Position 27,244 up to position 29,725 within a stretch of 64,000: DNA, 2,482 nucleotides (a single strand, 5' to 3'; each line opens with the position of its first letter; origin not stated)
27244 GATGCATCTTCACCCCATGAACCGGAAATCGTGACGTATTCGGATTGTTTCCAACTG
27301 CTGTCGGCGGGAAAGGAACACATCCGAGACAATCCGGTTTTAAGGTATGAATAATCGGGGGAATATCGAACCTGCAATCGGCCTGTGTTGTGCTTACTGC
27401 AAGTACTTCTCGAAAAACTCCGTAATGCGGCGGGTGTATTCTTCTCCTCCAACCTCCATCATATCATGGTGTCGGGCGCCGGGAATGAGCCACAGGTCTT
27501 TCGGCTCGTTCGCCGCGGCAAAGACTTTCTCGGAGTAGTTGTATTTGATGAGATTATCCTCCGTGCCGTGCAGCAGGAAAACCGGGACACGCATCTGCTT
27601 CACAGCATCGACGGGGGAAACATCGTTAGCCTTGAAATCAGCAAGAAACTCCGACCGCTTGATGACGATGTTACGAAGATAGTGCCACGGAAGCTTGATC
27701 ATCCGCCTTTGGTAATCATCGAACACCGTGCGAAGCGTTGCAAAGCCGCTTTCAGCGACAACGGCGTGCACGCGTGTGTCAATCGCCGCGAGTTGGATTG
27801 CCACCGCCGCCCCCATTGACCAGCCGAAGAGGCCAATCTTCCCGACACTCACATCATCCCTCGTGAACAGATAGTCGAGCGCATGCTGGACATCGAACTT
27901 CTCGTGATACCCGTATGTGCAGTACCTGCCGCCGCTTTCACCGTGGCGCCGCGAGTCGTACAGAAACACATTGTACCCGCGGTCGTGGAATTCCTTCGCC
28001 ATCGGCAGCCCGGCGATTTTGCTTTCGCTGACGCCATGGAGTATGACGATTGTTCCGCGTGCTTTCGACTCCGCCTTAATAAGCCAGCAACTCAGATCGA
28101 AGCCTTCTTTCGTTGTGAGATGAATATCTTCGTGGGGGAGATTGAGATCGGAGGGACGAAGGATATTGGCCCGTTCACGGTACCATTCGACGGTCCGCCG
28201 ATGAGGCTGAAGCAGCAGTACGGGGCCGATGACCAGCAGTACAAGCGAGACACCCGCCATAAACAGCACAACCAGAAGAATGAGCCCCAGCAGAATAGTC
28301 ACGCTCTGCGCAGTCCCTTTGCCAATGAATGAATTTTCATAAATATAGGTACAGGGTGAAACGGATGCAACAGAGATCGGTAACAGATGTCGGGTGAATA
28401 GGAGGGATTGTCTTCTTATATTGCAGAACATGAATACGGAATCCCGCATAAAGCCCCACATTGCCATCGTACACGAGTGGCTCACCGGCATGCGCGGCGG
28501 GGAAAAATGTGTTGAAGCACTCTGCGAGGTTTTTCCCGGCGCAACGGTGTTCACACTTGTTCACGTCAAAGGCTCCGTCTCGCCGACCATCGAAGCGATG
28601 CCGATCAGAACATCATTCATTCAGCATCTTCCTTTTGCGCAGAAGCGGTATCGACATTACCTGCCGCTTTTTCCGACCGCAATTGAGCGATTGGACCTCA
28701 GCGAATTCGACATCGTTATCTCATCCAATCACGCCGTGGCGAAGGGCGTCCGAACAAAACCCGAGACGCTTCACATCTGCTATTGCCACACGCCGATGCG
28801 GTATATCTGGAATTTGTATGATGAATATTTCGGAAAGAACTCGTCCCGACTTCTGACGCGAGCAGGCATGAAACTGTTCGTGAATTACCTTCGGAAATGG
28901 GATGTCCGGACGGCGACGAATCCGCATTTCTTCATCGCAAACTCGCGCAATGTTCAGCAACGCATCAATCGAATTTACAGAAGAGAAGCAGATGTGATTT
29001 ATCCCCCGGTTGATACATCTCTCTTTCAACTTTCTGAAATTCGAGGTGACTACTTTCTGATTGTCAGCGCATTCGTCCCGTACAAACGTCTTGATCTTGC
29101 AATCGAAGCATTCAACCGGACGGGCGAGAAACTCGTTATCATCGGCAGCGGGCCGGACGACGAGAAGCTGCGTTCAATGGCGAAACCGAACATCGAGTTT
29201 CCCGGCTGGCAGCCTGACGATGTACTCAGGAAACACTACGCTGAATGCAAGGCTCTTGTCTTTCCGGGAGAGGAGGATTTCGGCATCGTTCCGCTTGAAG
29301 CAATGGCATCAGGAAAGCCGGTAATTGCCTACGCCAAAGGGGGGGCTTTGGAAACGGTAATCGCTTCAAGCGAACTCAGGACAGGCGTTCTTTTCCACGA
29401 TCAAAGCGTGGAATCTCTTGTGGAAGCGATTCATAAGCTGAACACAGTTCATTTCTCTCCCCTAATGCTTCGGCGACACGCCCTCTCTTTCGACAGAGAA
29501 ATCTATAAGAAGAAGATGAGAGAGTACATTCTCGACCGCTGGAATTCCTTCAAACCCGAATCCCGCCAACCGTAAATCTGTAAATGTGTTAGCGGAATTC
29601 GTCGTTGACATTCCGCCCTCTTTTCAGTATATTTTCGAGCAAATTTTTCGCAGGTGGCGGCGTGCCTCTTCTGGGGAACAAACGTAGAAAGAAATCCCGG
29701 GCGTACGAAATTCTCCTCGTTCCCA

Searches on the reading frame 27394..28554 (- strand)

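Call 17: search_protein_families(library=pfam, proteins=[window:27394-28554:-], max_evalue=0.001)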
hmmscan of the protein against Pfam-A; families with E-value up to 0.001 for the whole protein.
window:27394-28554:- (386 aa): 9 families
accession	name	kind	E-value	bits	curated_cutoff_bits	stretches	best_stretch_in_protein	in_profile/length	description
PF12146.15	Hydrolase_4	-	2.1e-19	70.2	27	2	164-293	2-134/239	Serine aminopeptidase, S33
PF00561.26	Abhydrolase_1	-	5.5e-15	56.1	25.8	1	168-272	2-103/245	alpha/beta hydrolase fold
PF02129.25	Peptidase_S15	-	2.1e-14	54.3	23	1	186-276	44-134/262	X-Pro dipeptidyl-peptidase (S15 family)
PF00326.27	Peptidase_S9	-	4.1e-12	46.5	22.6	1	190-386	11-211/213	Prolyl oligopeptidase family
PF12697.13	Abhydrolase_6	-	1.3e-10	42.7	26.3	1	169-367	1-208/217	Alpha/beta hydrolase family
PF01738.24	DLH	-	1.8e-08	34.7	21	1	221-362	80-186/217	Dienelactone hydrolase family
PF20434.5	BD-FAE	-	3.9e-07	30.2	26.8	1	221-344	69-211/215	BD-FAE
PF02230.22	Abhydrolase_2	-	7e-07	29.7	23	0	233-284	101-152/217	Phospholipase/Carboxylesterase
PF08840.17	BAAT_C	-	4.1e-06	27.4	20.9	1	223-311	7-95/210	BAAT / Acyl-CoA thioester hydrolase C terminal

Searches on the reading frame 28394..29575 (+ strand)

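Call 17: search_protein_families(library=pfam, proteins=[window:28394-29575:+], max_evalue=0.001)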
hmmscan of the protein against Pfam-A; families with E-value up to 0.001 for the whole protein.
window:28394-29575:+ (393 aa): 3 families
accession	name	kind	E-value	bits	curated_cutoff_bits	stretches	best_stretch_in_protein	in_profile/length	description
PF00534.26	Glycos_transf_1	-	1.4e-26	93.6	26.4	1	219-349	16-155/172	Glycosyl transferases group 1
PF13692.12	Glyco_trans_1_4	-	1.2e-23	84.4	27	1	220-349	3-139/142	Glycosyl transferases group 1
PF13439.12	Glyco_transf_4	-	7.6e-09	36.3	28.5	1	70-209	38-169/170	Glycosyltransferase Family 4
